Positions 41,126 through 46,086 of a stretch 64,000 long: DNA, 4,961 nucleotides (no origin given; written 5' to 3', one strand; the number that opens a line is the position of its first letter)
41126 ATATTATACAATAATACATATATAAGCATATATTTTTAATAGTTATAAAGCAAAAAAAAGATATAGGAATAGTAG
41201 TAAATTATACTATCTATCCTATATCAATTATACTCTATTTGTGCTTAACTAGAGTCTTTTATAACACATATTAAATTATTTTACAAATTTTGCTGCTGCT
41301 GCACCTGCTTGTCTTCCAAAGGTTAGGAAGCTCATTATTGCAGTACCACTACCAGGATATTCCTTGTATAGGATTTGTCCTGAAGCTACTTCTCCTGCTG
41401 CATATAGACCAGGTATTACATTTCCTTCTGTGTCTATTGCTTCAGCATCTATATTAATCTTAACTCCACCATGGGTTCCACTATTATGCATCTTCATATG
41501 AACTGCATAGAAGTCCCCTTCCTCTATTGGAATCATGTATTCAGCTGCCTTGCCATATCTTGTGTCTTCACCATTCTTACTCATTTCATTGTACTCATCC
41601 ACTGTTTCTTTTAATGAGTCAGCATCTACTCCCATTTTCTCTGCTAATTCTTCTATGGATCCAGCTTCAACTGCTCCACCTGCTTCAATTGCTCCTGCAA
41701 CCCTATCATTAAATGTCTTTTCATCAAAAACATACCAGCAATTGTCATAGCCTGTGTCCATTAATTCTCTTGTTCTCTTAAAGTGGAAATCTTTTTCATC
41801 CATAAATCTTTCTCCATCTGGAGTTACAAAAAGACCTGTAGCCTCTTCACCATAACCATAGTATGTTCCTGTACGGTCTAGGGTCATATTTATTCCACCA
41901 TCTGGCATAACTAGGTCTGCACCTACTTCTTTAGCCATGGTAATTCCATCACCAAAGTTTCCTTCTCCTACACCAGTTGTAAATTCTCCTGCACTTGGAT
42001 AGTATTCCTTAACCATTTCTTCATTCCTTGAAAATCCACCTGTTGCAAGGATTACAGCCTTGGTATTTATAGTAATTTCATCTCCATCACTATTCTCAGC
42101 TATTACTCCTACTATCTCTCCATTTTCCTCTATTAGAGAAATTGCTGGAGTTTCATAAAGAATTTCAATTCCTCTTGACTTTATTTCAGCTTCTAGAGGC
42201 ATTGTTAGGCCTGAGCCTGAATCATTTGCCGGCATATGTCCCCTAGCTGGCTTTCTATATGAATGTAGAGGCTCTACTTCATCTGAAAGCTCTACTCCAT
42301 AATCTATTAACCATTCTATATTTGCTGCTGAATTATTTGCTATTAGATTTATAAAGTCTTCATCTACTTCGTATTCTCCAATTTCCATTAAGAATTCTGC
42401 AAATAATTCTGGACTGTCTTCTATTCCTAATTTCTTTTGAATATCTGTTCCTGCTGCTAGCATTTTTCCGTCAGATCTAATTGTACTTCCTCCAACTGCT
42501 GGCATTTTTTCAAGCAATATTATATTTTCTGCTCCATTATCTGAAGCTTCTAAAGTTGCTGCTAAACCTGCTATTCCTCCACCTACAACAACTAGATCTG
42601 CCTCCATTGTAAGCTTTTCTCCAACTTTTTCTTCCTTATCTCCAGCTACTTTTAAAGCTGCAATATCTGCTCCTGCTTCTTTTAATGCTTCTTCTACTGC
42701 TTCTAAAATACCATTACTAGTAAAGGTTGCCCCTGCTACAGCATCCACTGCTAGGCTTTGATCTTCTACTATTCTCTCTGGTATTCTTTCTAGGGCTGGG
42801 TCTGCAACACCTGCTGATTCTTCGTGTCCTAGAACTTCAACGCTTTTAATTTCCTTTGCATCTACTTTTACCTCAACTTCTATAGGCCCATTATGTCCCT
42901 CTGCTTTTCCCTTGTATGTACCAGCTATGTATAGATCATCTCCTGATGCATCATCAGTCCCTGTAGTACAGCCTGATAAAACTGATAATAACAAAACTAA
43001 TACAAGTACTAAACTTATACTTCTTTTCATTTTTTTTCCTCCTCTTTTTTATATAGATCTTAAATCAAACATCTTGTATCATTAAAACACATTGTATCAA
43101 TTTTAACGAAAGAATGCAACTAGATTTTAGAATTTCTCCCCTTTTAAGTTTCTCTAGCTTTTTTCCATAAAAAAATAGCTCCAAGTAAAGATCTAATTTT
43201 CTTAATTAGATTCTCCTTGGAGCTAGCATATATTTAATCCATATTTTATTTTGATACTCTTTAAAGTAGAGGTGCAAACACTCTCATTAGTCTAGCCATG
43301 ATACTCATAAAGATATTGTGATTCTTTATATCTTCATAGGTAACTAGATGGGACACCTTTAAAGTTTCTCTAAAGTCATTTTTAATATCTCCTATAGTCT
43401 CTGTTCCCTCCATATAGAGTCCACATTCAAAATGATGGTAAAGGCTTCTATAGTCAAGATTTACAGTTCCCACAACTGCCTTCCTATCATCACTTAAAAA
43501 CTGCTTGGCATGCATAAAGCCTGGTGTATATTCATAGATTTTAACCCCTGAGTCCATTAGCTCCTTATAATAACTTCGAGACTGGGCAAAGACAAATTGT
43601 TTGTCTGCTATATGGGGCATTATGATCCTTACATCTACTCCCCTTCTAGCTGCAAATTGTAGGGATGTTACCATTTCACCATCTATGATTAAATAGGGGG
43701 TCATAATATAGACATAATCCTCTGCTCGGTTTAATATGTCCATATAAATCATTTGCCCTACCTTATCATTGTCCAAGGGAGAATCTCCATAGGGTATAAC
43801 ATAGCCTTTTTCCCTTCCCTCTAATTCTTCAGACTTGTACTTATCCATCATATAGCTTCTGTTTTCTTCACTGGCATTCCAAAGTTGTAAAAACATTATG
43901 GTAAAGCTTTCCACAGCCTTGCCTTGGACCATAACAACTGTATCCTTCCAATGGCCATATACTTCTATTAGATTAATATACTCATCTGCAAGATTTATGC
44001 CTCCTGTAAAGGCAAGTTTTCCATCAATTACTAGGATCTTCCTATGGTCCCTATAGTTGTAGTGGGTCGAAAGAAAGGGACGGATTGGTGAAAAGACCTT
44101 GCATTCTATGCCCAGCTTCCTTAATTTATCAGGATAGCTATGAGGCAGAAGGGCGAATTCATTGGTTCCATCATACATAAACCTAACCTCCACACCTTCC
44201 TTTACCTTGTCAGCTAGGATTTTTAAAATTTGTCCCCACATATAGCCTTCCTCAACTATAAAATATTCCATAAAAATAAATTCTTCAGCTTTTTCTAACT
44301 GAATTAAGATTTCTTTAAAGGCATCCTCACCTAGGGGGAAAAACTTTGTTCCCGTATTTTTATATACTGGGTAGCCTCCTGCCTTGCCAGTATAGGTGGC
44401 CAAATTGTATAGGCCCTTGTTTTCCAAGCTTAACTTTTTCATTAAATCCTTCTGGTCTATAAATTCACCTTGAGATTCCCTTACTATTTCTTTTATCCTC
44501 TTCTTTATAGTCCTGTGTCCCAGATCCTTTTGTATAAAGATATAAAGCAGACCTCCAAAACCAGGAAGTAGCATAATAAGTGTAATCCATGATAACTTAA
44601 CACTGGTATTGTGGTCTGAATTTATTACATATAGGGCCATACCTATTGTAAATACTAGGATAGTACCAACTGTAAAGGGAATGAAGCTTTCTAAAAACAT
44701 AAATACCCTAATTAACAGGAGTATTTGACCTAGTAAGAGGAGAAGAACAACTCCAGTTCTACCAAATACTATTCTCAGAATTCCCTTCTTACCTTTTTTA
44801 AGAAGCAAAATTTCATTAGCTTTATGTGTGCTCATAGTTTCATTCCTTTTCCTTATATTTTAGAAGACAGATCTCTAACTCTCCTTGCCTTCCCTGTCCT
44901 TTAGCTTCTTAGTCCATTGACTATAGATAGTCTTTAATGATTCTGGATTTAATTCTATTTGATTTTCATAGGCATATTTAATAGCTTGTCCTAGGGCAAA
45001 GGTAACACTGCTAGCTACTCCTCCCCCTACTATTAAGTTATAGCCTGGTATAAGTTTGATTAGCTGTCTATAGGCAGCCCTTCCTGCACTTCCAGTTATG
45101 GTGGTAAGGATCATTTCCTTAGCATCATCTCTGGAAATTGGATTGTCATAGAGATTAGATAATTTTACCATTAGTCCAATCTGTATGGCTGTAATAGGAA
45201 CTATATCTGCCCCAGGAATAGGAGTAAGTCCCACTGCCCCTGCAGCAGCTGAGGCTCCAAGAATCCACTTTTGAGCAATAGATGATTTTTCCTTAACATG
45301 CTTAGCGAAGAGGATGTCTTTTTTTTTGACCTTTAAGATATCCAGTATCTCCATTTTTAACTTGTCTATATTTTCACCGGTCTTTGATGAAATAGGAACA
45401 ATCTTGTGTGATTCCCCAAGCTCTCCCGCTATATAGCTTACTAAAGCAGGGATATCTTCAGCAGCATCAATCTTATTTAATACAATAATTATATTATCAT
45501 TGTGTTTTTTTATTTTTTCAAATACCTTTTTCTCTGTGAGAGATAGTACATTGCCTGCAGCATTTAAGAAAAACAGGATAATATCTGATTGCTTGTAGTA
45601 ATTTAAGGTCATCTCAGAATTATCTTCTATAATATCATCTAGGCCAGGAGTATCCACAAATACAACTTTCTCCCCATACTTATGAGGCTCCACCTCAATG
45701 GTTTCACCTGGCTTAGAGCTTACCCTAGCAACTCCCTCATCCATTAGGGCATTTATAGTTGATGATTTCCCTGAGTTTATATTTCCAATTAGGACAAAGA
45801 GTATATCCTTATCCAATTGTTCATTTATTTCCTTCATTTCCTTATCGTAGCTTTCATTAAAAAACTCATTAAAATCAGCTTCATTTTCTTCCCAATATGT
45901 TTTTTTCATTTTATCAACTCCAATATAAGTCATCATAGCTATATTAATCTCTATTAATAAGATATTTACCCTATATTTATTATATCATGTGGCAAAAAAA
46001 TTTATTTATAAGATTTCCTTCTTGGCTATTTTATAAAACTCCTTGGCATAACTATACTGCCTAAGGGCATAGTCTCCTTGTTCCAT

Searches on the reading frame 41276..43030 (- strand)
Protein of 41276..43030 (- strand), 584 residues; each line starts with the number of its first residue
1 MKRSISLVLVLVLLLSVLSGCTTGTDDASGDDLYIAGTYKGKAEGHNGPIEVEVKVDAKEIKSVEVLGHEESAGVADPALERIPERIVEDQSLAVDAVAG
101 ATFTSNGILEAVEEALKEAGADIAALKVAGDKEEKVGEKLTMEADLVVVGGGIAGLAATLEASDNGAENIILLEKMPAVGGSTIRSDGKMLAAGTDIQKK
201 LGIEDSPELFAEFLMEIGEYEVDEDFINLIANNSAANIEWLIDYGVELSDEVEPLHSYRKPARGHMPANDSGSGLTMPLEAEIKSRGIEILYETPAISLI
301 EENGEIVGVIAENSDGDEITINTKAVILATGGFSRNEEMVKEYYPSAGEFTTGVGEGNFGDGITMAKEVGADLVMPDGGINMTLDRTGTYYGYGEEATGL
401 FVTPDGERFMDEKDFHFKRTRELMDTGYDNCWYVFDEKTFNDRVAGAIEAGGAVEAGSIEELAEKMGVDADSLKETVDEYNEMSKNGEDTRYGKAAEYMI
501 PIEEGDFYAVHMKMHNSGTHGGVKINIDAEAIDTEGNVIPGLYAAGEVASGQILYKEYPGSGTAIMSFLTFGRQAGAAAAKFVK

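Call 12: search_protein_families(library=pfam, proteins=[window:41276-43030:-], max_evalue=0.001)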
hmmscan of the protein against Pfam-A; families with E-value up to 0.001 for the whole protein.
window:41276-43030:- (584 aa): 11 families
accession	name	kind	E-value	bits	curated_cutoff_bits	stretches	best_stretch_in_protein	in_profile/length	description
PF00890.30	FAD_binding_2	-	1.1e-63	216.3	20.4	1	145-558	1-409/414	FAD binding domain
PF04205.19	FMN_bind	-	4.4e-17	62.9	22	1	45-117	1-77/77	FMN-binding domain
PF01266.30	DAO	-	4.1e-16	59.9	27.9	1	145-396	1-272/353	FAD dependent oxidoreductase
PF03486.20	HI0933_like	-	6.5e-11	42.6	50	1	145-548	2-219/244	HI0933-like protein Rossmann domain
PF12831.13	FAD_oxidored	-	3.3e-10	40.3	27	1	145-331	1-145/416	FAD dependent oxidoreductase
PF07992.20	Pyr_redox_2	-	1.6e-09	38.1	26.1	1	145-335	2-112/291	Pyridine nucleotide-disulphide oxidoreductase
PF01134.28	GIDA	-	2.4e-06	27.3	22.1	0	293-350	115-168/391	Glucose inhibited division protein A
PF13450.12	NAD_binding_8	-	3.7e-05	24.4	21.9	1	148-194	1-48/68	NAD(P)-binding Rossmann-like domain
PF13738.12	Pyr_redox_3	-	8.5e-05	22.4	30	0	147-190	1-43/305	Pyridine nucleotide-disulphide oxidoreductase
PF00994.29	MoCF_biosynth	-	0.00029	21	26.6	0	111-153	21-66/144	Probable molybdopterin binding domain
PF03575.23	Peptidase_S51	-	0.00034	20.8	23.9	1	99-152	39-91/206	Peptidase family S51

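Call 41: search_protein_families(library=ncbifam, proteins=[window:41276-43030:-], max_evalue=0.00001)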
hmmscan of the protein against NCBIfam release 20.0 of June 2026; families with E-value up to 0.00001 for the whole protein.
window:41276-43030:- (584 aa): 52 families (the best 25 are shown)
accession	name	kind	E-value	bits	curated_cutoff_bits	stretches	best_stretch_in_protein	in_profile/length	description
TIGR01813.1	flavo_cyto_c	subfamily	3.7e-85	286.3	285.45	1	145-576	1-443/444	flavocytochrome c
NF005064.0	PRK06481.1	equivalog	8e-74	249.1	542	1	138-584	56-504/506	flavocytochrome c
NF005510.0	PRK07121.1-3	subfamily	4.3e-72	243.5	481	2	250-581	153-488/492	FAD-binding protein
NF053717.1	VnlPnlRedVprA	equivalog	3.7e-60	204.1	600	2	144-372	7-233/481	vinyl phenol reductase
NF006130.0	PRK08274.1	equivalog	2.4e-58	198.1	369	1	142-583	4-462/467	FAD-dependent tricarballylate dehydrogenase TcuA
NF005511.0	PRK07121.1-4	equivalog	4.2e-57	193.8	466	2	312-581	256-541/553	FAD-binding protein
NF005509.0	PRK07121.1-2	subfamily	3e-54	184.5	630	2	266-580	195-522/527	FAD-binding protein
NF005512.0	PRK07121.1-5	subfamily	1.7e-53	181.9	812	2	270-581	179-488/489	FAD-binding protein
NF005882.1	PRK07843.1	equivalog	3.9e-52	177.4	788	2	271-575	200-543/547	3-oxosteroid 1-dehydrogenase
NF009478.0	PRK12844.1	equivalog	2.2e-50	171.5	789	2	273-580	210-549/559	3-ketosteroid-delta-1-dehydrogenase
NF005508.0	PRK07121.1-1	equivalog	5.7e-49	167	537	2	252-581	150-492/497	FAD-binding protein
NF004789.0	PRK06134.1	subfamily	2.9e-48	164.8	747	2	272-581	216-569/581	FAD-dependent oxidoreductase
NF009473.0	PRK12835.1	subfamily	1.3e-45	156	837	3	448-580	422-567/585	FAD-binding protein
NF009476.0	PRK12839.1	equivalog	2.3e-41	141.6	940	2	272-580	213-565/572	FAD-dependent oxidoreductase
NF009479.0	PRK12845.1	equivalog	7.5e-38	130.2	793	2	272-581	218-565/566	3-ketosteroid-delta-1-dehydrogenase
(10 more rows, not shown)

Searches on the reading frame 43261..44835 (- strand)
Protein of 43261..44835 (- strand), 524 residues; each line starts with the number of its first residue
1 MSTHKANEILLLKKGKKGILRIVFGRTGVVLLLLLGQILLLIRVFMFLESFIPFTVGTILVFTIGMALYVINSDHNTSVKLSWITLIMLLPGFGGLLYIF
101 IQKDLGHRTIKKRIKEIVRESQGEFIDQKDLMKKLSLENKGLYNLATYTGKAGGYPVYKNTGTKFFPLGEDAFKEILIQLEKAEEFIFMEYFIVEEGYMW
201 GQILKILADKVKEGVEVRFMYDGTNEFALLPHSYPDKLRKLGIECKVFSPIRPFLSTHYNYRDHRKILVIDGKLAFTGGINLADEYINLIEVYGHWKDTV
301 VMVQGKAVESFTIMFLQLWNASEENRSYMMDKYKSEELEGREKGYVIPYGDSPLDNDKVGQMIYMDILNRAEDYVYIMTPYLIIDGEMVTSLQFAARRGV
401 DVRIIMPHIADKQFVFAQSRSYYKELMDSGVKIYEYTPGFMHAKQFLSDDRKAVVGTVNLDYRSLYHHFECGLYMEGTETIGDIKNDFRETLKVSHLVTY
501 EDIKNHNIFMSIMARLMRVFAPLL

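Call 12: search_protein_families(library=pfam, proteins=[window:43261-44835:-], max_evalue=0.001)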
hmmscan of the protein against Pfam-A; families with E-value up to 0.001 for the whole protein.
window:43261-44835:- (524 aa): 4 families
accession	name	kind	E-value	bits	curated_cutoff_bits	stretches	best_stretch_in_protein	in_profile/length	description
PF13091.12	PLDc_2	-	2e-37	128.4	27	2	365-490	2-130/132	PLD-like domain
PF00614.28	PLDc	-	1.4e-14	53.8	21.9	2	259-286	1-28/28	Phospholipase D Active site motif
PF13396.11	PLDc_N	-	1.3e-08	35.1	23.3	1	61-101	1-40/42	Phospholipase_D-nuclease N-terminal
PF24402.1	iHKD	-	0.00087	19.8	27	0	388-436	5-48/111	Inactive HKD-Rease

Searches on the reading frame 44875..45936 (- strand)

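Call 12: search_protein_families(library=pfam, proteins=[window:44875-45936:-], max_evalue=0.001)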
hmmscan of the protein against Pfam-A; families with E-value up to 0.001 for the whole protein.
window:44875-45936:- (353 aa): 9 families
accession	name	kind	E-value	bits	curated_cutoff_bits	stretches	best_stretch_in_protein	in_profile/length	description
PF01926.29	MMR_HSR1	-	4.9e-18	65.7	21.9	1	48-155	3-113/113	50S ribosome-binding GTPase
PF00350.29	Dynamin_N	-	7.2e-15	55.9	27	1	87-156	99-168/168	Dynamin family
PF00009.33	GTP_EFTU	-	4.7e-10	39.8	26.5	1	78-200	55-185/188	Elongation factor Tu GTP binding domain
PF02421.24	FeoB_N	-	2.2e-09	37.5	27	1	47-196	3-155/156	Ferrous iron transport protein B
PF03193.22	RsgA_GTPase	-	2.7e-08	34.3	30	1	27-100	90-169/174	RsgA GTPase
PF05128.17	DUF697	-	1.7e-07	31.6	27.7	1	228-323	30-122/162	Domain of unknown function (DUF697)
PF04548.22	AIG1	-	2.7e-06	27.3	27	1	48-156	4-126/212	AIG1 family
PF16897.10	MMR_HSR1_Xtn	-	0.00014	22.3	35.2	1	148-202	57-105/106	C-terminal region of MMR_HSR1 domain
PF08477.19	Roc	-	0.00033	21.3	27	0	48-157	3-119/119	Ras of Complex, Roc, domain of DAPkinase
